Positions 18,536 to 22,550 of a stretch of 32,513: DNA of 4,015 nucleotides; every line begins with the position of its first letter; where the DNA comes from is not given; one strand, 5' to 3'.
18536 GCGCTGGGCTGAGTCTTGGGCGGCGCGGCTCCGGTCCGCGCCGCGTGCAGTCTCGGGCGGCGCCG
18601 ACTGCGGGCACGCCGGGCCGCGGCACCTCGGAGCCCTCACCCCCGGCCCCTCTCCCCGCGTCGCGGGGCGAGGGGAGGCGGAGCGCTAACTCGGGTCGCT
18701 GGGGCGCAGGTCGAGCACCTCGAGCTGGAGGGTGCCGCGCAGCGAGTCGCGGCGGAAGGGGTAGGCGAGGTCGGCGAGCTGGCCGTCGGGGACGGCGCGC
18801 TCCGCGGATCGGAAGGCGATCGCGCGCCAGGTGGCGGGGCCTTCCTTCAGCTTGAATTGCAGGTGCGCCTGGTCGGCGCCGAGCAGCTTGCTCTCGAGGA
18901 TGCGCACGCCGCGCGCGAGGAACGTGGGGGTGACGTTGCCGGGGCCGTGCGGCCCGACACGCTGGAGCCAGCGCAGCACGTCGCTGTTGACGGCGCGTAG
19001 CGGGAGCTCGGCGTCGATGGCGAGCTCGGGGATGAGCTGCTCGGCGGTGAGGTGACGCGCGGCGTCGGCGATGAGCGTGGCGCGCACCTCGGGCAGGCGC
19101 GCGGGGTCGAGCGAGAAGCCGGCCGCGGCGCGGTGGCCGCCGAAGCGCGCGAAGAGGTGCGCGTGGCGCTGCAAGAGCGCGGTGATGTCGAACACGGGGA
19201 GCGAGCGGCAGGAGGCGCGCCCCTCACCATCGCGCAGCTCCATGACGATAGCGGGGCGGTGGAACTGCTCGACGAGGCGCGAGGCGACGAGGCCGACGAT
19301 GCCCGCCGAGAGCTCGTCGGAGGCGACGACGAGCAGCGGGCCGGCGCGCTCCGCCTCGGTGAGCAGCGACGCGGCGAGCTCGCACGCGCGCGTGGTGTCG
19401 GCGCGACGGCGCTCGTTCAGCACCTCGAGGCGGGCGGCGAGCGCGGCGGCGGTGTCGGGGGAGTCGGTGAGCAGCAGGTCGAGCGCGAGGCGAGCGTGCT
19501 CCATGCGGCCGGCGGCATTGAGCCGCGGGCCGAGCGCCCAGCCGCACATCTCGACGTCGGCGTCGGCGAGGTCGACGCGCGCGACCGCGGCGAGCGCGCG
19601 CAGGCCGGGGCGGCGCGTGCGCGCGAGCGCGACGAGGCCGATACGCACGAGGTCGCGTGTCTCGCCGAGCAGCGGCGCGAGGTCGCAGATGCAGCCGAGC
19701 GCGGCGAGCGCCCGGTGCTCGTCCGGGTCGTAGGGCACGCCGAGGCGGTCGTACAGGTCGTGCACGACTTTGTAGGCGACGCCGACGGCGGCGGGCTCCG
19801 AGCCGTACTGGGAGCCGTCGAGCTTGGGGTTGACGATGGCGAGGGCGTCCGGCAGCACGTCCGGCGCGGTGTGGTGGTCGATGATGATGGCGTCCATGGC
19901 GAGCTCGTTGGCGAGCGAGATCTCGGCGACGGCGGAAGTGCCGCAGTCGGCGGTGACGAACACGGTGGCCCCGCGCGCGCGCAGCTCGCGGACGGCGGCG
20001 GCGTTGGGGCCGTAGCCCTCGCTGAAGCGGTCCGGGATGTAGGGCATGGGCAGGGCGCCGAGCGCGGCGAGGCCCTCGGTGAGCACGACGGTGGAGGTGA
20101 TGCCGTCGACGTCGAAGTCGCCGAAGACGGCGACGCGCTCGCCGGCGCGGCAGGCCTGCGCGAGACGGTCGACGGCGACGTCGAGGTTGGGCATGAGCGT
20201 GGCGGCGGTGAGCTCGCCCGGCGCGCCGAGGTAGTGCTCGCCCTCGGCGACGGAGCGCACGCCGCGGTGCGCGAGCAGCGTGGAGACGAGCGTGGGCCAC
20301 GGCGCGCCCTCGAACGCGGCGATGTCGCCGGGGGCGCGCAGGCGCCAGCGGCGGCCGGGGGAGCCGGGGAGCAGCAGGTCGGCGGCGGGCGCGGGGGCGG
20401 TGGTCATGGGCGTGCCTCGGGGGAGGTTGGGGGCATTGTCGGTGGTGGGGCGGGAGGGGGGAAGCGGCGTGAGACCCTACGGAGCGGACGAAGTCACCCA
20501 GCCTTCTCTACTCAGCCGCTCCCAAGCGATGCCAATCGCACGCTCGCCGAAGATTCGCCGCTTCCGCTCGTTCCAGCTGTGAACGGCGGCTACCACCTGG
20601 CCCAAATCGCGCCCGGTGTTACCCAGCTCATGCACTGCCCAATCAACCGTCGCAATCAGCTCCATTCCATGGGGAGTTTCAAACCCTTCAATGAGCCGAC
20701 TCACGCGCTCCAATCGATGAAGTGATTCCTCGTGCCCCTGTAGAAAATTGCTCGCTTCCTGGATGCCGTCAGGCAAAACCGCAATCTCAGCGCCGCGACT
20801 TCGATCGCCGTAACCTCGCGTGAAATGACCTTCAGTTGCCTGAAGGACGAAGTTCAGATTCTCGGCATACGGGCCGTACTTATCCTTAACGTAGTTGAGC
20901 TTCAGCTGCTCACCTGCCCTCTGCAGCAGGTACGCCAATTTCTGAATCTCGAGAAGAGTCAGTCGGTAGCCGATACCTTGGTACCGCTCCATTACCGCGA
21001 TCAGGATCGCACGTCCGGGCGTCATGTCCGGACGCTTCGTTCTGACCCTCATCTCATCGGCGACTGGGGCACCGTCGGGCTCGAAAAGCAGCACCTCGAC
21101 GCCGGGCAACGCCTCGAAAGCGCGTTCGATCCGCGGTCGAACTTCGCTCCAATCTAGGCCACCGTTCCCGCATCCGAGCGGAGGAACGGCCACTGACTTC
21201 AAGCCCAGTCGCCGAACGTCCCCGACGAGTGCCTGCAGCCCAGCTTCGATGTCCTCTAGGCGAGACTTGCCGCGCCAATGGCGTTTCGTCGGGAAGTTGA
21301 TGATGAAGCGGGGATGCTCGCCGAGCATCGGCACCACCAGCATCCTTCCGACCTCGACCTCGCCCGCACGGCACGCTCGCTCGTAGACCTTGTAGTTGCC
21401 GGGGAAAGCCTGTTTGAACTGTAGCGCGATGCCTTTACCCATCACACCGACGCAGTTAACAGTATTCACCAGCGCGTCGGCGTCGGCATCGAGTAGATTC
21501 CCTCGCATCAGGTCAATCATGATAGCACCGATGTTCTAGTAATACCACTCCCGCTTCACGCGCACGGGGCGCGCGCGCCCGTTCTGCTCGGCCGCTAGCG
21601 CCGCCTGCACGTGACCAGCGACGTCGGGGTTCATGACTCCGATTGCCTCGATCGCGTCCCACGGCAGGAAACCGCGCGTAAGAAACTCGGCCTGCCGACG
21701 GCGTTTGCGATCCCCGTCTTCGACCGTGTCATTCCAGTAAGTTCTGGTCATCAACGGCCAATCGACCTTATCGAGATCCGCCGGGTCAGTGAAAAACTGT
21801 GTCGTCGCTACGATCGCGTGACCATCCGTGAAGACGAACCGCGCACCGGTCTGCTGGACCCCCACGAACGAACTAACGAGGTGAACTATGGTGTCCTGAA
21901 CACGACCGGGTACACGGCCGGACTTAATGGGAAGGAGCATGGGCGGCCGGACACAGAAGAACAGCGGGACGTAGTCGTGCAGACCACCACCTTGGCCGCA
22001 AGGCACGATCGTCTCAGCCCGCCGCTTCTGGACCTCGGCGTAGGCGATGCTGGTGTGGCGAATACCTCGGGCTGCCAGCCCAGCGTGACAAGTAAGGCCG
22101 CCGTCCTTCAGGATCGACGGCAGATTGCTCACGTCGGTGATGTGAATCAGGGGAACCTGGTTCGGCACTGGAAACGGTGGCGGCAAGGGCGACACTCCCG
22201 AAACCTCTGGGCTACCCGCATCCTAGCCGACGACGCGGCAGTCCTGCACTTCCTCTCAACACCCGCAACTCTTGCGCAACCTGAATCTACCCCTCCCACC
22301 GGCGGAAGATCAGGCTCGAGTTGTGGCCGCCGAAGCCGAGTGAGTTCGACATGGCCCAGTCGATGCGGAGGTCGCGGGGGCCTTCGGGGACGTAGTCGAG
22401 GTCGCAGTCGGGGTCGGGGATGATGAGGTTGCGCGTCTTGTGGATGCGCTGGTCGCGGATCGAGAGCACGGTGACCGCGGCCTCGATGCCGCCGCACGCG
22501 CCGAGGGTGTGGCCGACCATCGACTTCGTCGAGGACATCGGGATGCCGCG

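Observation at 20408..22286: Low-G+C DarT/DarG (DNA ADP-ribosylating toxin / macrodomain antitoxin) module inserted in a housekeeping gene array next to recJ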

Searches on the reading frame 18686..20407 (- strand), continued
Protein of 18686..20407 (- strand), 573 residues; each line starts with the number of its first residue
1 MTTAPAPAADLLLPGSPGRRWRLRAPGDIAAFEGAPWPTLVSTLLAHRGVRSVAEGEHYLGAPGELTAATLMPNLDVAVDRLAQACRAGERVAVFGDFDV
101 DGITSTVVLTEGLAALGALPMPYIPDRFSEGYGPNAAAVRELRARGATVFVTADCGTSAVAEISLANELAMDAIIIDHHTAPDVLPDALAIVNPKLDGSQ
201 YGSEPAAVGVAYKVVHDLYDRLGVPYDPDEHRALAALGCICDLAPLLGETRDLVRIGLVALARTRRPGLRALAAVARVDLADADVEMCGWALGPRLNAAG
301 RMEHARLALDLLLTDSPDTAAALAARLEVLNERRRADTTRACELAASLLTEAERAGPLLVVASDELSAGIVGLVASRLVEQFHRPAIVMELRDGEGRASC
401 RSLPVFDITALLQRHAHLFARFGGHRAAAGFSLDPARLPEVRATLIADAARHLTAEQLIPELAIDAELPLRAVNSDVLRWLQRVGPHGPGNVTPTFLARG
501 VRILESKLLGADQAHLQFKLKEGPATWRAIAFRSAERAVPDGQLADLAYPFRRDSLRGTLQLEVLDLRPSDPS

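Call 65: find_encoding_contigs(protein=P0141, flank=4500, max_places=1)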
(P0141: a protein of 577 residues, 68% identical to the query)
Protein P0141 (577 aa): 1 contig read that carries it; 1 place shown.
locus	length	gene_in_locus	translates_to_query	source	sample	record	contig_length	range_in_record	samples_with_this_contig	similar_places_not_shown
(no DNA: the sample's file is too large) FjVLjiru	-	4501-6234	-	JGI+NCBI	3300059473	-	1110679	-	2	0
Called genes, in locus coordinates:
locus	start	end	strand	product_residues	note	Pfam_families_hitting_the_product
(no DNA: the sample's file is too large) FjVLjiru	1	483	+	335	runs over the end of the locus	PF00698:Acyl_transf_1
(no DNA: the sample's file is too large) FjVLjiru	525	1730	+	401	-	PF00109:ketoacyl-synt, PF02801:Ketoacyl-synt_C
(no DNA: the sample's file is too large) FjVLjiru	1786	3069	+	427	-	PF00109:ketoacyl-synt, PF02801:Ketoacyl-synt_C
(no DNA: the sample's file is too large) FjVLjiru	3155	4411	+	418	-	PF00089:Trypsin, PF13365:Trypsin_2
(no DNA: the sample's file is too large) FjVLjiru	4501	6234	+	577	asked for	PF01368:DHH, PF02272:DHHA1, PF17768:RecJ_OB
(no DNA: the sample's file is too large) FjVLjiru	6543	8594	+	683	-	PF00009:GTP_EFTU, PF22042:EF-G_D2, PF14492:EFG_III, PF03764:EFG_IV, PF00679:EFG_C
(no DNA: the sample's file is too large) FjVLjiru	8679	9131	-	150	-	-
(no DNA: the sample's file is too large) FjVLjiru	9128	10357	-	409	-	PF00579:tRNA-synt_1b, PF22421:SYY_C-terminal (weak), PF01479:S4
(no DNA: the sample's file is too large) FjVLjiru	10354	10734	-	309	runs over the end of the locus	PF06574:FAD_syn, PF01467:CTP_transf_like (weak), PF01687:Flavokinase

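Call 66: find_encoding_contigs(protein=P0150, flank=4500, max_places=1)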
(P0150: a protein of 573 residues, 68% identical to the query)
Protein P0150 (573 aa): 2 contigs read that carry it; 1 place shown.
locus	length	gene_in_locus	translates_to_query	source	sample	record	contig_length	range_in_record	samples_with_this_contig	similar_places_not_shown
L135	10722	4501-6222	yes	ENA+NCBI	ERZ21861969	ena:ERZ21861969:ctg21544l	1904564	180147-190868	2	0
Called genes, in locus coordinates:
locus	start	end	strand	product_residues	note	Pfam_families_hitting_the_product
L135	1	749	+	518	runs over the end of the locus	PF03853:YjeF_N, PF01256:Carb_kinase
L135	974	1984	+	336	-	PF00698:Acyl_transf_1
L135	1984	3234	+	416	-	PF00109:ketoacyl-synt, PF00108:Thiolase_N (faint), PF02801:Ketoacyl-synt_C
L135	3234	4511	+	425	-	PF00109:ketoacyl-synt, PF02801:Ketoacyl-synt_C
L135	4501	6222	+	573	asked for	PF01368:DHH, PF02272:DHHA1, PF17768:RecJ_OB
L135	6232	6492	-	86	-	-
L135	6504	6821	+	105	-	-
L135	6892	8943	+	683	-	PF00009:GTP_EFTU, PF22042:EF-G_D2, PF03144:GTP_EFTU_D2 (weak), PF14492:EFG_III, PF16658:RF3_C (faint), PF03764:EFG_IV, PF00679:EFG_C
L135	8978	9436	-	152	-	-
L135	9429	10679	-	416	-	PF00579:tRNA-synt_1b, PF22421:SYY_C-terminal (weak), PF01479:S4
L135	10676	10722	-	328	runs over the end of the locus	PF06574:FAD_syn, PF01687:Flavokinase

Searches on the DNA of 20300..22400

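Call 56: search_rna_families(source=window, start=20300, end=22400, threshold=evalue, max_evalue=1)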
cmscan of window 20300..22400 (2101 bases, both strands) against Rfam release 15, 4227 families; matches with E-value up to 1: 0.
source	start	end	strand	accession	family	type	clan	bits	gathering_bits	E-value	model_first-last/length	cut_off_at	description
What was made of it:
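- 22196..22286 (-): 91-nt darT leader, which is part of the insert. It contains the palindrome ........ (22272-22279) and an AGAGG 8 nt upstream of the GTG start. No function is shown. No Rfam match (call 56).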

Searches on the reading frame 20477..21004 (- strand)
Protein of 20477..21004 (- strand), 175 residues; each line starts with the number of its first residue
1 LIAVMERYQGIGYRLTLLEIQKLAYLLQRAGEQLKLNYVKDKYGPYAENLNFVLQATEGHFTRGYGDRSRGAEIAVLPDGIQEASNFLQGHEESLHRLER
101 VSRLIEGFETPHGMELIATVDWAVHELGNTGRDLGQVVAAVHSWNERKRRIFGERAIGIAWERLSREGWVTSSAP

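Call 10: search_protein_families(library=pfam, proteins=[window:20477-21004:-], max_evalue=10)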
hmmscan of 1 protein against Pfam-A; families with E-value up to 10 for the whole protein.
window:20477-21004:- (175 aa): 0 families
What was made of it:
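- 20513..20965 (-): DarG C-terminal helical domain (residues 186-336), the DarT-binding and inhibitory domain. No Pfam family hits it at E<=10 (call 10).
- On DUF4065 / Panacea (SocA-like) antitoxin domain, for the DarG C-terminus: No Pfam family hit residues 173-347 at E<=10 (call 10).
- Tried and rejected: Pfam on the DarG C-terminal half at E<=10 looked for DUF4065/Panacea and returned nothing (call 10).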
